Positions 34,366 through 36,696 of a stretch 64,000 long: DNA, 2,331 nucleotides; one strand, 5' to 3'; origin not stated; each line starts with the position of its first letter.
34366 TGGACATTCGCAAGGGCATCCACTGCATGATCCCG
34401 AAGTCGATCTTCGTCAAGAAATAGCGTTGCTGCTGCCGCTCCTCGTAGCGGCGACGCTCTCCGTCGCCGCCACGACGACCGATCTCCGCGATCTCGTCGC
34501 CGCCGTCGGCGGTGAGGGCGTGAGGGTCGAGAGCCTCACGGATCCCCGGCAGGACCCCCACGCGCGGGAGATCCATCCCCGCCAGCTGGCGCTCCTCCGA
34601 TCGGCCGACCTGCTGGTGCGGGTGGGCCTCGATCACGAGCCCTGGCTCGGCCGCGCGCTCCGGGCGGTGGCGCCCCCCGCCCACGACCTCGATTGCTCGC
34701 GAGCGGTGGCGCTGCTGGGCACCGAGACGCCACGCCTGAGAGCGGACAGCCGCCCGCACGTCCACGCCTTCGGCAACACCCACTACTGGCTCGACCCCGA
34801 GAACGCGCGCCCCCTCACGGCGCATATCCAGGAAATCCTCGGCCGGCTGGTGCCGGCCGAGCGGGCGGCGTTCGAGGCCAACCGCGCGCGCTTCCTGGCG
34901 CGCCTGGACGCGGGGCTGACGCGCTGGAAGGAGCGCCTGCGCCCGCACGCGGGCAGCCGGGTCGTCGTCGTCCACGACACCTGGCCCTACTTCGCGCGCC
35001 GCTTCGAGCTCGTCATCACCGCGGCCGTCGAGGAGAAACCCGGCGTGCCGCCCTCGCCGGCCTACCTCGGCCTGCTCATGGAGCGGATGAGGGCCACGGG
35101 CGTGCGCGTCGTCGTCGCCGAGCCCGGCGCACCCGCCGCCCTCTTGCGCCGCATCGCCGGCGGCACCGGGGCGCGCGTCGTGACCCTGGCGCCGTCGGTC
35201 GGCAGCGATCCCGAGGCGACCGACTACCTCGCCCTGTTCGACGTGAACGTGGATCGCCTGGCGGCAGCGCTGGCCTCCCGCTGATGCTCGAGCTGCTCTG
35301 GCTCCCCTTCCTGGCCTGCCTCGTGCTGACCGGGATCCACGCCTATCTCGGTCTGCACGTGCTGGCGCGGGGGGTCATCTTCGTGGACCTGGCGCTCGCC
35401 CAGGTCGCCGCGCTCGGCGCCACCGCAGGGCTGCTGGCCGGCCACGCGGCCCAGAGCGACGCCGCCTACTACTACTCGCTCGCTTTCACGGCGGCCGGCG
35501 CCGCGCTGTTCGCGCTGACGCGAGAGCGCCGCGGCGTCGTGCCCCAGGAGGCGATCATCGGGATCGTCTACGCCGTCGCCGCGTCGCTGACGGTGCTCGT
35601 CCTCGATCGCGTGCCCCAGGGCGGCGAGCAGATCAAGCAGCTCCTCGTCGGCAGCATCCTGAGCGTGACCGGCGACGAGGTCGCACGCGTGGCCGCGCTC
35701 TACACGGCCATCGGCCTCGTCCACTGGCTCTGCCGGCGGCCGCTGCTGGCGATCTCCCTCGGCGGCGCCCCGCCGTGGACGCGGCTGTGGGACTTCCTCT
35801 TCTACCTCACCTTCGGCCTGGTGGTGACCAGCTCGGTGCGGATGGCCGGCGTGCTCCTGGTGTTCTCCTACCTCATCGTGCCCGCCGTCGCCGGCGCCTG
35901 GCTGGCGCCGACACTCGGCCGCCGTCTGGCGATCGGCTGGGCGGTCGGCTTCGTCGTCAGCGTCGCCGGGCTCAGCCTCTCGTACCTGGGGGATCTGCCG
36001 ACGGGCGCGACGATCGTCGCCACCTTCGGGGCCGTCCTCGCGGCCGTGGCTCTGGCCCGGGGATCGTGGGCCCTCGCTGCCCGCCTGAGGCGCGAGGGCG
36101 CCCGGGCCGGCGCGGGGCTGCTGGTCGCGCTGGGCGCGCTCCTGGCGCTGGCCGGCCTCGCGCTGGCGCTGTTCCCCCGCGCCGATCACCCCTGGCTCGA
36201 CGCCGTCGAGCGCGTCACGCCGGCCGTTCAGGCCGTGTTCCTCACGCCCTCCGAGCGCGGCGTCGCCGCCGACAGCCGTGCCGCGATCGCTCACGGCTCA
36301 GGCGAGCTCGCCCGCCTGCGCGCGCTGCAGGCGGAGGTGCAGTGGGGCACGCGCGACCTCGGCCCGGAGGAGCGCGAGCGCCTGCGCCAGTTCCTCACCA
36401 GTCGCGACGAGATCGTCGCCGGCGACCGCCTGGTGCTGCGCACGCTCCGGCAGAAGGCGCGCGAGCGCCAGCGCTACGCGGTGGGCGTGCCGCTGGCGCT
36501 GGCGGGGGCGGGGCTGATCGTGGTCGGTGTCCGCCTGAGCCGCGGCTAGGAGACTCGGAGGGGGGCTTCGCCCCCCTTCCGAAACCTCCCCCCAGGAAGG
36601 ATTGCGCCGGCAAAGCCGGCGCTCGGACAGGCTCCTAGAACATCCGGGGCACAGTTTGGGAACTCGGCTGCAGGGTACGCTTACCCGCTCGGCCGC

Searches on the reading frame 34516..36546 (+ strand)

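Call 71: search_protein_families(library=pfam, proteins=[window:34516-36546:+], max_evalue=0.00001)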
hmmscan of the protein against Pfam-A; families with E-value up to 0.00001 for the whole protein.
window:34516-36546:+ (677 aa): 1 family
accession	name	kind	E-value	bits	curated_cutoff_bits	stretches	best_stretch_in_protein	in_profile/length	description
PF00950.22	ABC-3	-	1.3e-22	81.1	20.1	1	259-508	3-251/258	ABC 3 transport family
